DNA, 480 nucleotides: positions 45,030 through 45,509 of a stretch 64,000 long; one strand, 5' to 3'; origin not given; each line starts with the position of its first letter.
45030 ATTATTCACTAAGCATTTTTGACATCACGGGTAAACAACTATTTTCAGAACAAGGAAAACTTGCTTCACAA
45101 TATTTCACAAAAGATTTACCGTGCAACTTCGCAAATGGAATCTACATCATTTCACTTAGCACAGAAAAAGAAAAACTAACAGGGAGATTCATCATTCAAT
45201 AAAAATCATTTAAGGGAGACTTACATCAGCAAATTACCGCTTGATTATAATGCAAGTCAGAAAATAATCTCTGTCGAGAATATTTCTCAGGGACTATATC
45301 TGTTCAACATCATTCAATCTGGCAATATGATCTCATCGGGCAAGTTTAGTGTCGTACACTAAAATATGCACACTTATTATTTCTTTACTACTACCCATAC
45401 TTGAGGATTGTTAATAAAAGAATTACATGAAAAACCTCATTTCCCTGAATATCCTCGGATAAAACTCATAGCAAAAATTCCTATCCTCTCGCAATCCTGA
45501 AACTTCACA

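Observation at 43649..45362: T9SS cargo locus caught in decay or recombination: in-frame TGA plus a start-less duplicate CTD just downstream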

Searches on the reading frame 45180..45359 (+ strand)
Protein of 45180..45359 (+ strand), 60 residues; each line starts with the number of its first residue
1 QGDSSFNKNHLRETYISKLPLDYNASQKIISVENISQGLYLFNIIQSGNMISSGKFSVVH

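Call 6: search_protein_families(library=pfam, proteins=[window:45204-45359:+], max_evalue=10)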
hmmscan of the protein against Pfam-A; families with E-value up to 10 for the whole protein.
seq(52 aa): 1 family
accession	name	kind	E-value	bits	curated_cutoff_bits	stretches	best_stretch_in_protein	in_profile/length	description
PF18962.6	Por_Secre_tail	-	0.022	15.5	27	1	14-47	40-72/75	Secretion system C-terminal sorting domain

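Call 7: search_protein_families(library=ncbifam, proteins=[window:45204-45359:+], max_evalue=10)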
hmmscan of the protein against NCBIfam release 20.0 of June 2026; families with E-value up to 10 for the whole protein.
seq(52 aa): 1 family
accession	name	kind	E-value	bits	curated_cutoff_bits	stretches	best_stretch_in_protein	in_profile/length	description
TIGR04183.1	Por_Secre_tail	domain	0.031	14.3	23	1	16-50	38-71/72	T9SS type A sorting domain-containing protein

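Call 28: find_homologous_proteins(query=window:45180-45359:+, max_evalue=10)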
Query seq(60 aa): no candidate shares three 5-residue words with the query. No homologue found.

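Call 37: search_protein_representatives(protein=window:45204-45359:+)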
Query: 52 residues. Proteins with E-value up to 0.001 (for the whole library): 12; up to 1e-10: 0; up to 1e-30: 0. The best 12 are listed.
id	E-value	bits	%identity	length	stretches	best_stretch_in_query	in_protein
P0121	1.7e-10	55.6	38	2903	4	16-41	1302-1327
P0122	4.1e-10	54.4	41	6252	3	10-48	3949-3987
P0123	4.2e-09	51.2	33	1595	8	16-45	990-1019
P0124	9.1e-07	44.0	40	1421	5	16-41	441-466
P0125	2.1e-06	42.9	49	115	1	8-52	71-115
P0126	8.0e-06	41.1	34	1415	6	7-40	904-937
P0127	2.4e-05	39.6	29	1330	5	16-44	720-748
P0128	2.5e-05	39.6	35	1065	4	7-37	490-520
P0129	7.6e-05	38.1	30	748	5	12-41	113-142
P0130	1.3e-04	37.4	50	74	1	15-52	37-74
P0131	3.9e-04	35.9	50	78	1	13-52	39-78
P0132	8.5e-04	34.9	48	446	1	11-52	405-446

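Call 39: search_protein_families(library=ncbifam, proteins=[P0125, P0130, P0131, P0132, P0121, P0123, P0124], max_evalue=0.01)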
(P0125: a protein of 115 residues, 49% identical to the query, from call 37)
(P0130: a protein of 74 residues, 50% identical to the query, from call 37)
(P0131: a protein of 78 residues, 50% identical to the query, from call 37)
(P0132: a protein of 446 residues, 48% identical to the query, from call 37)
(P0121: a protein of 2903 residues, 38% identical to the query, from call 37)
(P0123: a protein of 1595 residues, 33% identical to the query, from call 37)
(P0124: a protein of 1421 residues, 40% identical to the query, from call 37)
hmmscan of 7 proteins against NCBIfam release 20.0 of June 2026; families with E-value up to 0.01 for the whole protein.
P0125 (115 aa): 2 families
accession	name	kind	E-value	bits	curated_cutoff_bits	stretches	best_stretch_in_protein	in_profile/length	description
TIGR04183.1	Por_Secre_tail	domain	6e-08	32.6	23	1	38-112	1-70/72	T9SS type A sorting domain-containing protein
NF038113.1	T9SSA_dep_M36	equivalog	3.5e-05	22.2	885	1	34-105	791-861/869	T9SS-dependent M36 family metallopeptidase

P0130 (74 aa): 2 families
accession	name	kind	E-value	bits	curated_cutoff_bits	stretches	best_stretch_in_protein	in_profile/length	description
TIGR04183.1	Por_Secre_tail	domain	2.7e-06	27.3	23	1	7-70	10-69/72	T9SS type A sorting domain-containing protein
NF038113.1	T9SSA_dep_M36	equivalog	0.0011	17.2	885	1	17-63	815-860/869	T9SS-dependent M36 family metallopeptidase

P0131 (78 aa): 2 families
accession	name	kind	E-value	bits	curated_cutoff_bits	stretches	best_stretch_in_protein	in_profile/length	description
TIGR04183.1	Por_Secre_tail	domain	1.7e-06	27.9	23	1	2-76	2-71/72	T9SS type A sorting domain-containing protein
NF038113.1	T9SSA_dep_M36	equivalog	1.1e-05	23.8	885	1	1-67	795-860/869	T9SS-dependent M36 family metallopeptidase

P0132 (446 aa): 1 family
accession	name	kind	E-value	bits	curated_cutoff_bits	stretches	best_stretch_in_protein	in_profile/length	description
TIGR04183.1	Por_Secre_tail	domain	1.9e-06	27.8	23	1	369-443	1-70/72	T9SS type A sorting domain-containing protein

P0121 (2903 aa): 6 families
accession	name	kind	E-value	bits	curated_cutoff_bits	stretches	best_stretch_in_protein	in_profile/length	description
NF038112.1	myxo_dep_M36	subfamily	0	1425.8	1500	10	516-852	1185-1530/1604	myxosortase-dependent M36 family metallopeptidase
NF012211.1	tand_rpt_95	domain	5e-144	468.9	90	22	1079-1167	4-94/98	tandem-95 repeat protein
NF038111.1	rhom_dep_M36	equivalog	2.1e-75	254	1700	19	626-706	1200-1283/1315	rhombosortase-dependent M36 family metallopeptidase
NF033932.1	LapB_rpt_80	domain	4.5e-10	39.7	45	0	1862-1904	1-43/83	LapB repeat-containing protein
NF008154.0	PRK10906.1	equivalog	5.2e-07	29.2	331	0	2075-2124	151-200/252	DeoR/GlpR family transcriptional regulator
TIGR04183.1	Por_Secre_tail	domain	7.7e-06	25.8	23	1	2823-2893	3-65/72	T9SS type A sorting domain-containing protein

P0123 (1595 aa): 10 families
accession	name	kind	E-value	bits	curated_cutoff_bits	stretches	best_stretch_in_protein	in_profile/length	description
NF038112.1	myxo_dep_M36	subfamily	9.2e-237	788.7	1500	5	1128-1507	1187-1567/1604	myxosortase-dependent M36 family metallopeptidase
NF012211.1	tand_rpt_95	domain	2.2e-66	219.9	90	11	1155-1230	19-95/98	tandem-95 repeat protein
NF033932.1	LapB_rpt_80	domain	1.4e-20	73.3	45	0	814-863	1-49/83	LapB repeat-containing protein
NF033707.1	T9SS_sortase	equivalog_domain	7.8e-19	66.8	420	1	1471-1560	956-1048/1095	type IX secretion system sortase PorU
TIGR04183.1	Por_Secre_tail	domain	9.7e-17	60.7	23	1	1515-1595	1-72/72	T9SS type A sorting domain-containing protein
TIGR01067.1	rplN_bact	equivalog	1.9e-12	47.1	111.1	0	1104-1142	7-42/122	50S ribosomal protein L14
NF041321.1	Alpha-amyl_MalA_Halo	equivalog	5.9e-12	44.8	875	0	394-444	19-69/666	alpha-amylase MalA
NF050058.1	e_dPHAscl_type1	hypoth_equivalog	1.9e-09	37.4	150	1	39-204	5-160/276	extracellular catalytic domain type 1 short-chain-length polyhydroxyalkanoate depolymerase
TIGR01965.1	VCBS_repeat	domain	1e-08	35.2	15.5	0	1171-1236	34-95/99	VCBS domain-containing protein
NF047581.1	gp105_phage_fam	subfamily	0.00059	19.7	80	0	1178-1225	59-108/118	phage structural protein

P0124 (1421 aa): 12 families
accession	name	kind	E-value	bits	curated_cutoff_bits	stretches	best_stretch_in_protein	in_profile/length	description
NF038112.1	myxo_dep_M36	subfamily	6.4e-127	424.6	1500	3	962-1342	1187-1567/1604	myxosortase-dependent M36 family metallopeptidase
NF012211.1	tand_rpt_95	domain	2.5e-46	155.6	90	7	503-585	10-92/98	tandem-95 repeat protein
NF038111.1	rhom_dep_M36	equivalog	1.2e-38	132.3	1700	8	1154-1250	1184-1283/1315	rhombosortase-dependent M36 family metallopeptidase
NF033932.1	LapB_rpt_80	domain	1.1e-16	60.9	45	0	360-410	1-48/83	LapB repeat-containing protein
NF050058.1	e_dPHAscl_type1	hypoth_equivalog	2.8e-15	56.5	150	1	150-294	91-257/276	extracellular catalytic domain type 1 short-chain-length polyhydroxyalkanoate depolymerase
NF033707.1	T9SS_sortase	equivalog_domain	4.2e-14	51.2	420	0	727-769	951-993/1095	type IX secretion system sortase PorU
TIGR04183.1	Por_Secre_tail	domain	1.1e-11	44.5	23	0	1350-1404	8-59/72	T9SS type A sorting domain-containing protein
NF045980.1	MAG6410_fam_LP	equivalog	8.7e-10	37.6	450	0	446-476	591-621/622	MAG6410 family transglutaminase-related lipoprotein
TIGR01840.1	esterase_phb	subfamily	2e-09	37.3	107.85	1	77-203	10-131/213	PHB depolymerase family esterase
TIGR04131.1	Bac_Flav_CTERM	domain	8.1e-06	25.9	35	1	1349-1416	16-81/85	T9SS type B sorting domain-containing protein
NF047910.1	FimblnEcpA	equivalog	9.7e-05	22.2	200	0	432-474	131-173/195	common pilus major fimbrillin subunit EcpA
NF010440.0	PRK13866.1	equivalog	0.0011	18.2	522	0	445-500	52-107/336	plasmid partitioning protein RepB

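Call 42: find_encoding_contigs(protein=P0132, flank=6000, max_places=4)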
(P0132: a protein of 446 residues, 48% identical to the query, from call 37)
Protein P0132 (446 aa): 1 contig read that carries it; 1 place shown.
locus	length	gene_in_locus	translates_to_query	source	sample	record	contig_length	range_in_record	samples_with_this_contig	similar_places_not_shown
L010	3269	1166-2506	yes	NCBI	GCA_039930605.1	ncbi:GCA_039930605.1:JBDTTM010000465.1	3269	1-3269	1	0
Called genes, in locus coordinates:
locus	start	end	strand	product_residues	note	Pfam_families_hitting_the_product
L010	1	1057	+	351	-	?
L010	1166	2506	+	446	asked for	PF18962:Por_Secre_tail (weak)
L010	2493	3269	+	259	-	?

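Call 57: search_protein_families(library=pfam, proteins=[P0132], max_evalue=0.01)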
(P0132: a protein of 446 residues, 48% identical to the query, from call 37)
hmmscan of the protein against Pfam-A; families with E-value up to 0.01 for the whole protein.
P0132 (446 aa): 1 family
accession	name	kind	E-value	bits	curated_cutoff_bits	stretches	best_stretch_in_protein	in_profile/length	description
PF18962.6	Por_Secre_tail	-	9.5e-07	29.5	27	1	369-438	1-70/75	Secretion system C-terminal sorting domain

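Call 70: find_encoding_contigs(protein=P0130, flank=5000, max_places=3)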
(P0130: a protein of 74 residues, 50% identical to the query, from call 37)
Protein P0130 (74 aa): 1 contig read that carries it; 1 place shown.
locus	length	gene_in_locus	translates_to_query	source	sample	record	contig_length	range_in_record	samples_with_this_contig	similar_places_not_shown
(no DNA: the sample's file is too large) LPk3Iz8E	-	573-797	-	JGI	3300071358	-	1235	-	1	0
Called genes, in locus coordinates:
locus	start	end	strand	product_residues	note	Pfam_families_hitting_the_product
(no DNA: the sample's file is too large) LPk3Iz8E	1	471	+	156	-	?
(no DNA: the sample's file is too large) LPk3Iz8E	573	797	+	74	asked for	PF18962:Por_Secre_tail (weak)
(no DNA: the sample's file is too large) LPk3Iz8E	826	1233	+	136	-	?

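Call 71: find_encoding_contigs(protein=P0131, flank=5000, max_places=3)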
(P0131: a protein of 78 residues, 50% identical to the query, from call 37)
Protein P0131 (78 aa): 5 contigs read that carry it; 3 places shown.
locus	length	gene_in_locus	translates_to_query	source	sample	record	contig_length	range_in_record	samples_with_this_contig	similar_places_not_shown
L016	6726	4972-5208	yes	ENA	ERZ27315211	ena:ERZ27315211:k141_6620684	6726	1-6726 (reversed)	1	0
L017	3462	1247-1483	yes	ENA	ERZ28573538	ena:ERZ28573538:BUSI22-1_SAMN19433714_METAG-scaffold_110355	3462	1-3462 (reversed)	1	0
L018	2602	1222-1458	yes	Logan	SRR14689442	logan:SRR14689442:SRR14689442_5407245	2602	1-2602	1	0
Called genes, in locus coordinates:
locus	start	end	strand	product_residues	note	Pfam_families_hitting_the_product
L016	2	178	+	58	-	?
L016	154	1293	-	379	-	PF13439:Glyco_transf_4 (weak), PF13579:Glyco_trans_4_4 (weak), PF20706:GT4-conflict, PF00534:Glycos_transf_1, PF13692:Glyco_trans_1_4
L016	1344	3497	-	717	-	PF00403:HMA, PF00122:E1-E2_ATPase, PF00702:Hydrolase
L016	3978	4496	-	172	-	PF03190:Thioredox_DsbH, PF00085:Thioredoxin (weak), PF13899:Thioredoxin_7, PF13098:Thioredoxin_2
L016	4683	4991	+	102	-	-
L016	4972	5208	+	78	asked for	PF18962:Por_Secre_tail (weak)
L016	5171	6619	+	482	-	-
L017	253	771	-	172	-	PF03190:Thioredox_DsbH, PF00085:Thioredoxin (weak), PF13899:Thioredoxin_7, PF13098:Thioredoxin_2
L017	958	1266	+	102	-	-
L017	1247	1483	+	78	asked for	PF18962:Por_Secre_tail (weak)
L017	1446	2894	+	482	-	-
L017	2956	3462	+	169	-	?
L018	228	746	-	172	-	PF03190:Thioredox_DsbH, PF00085:Thioredoxin (weak), PF13899:Thioredoxin_7, PF13098:Thioredoxin_2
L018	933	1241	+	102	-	-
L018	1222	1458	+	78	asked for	PF18962:Por_Secre_tail (weak)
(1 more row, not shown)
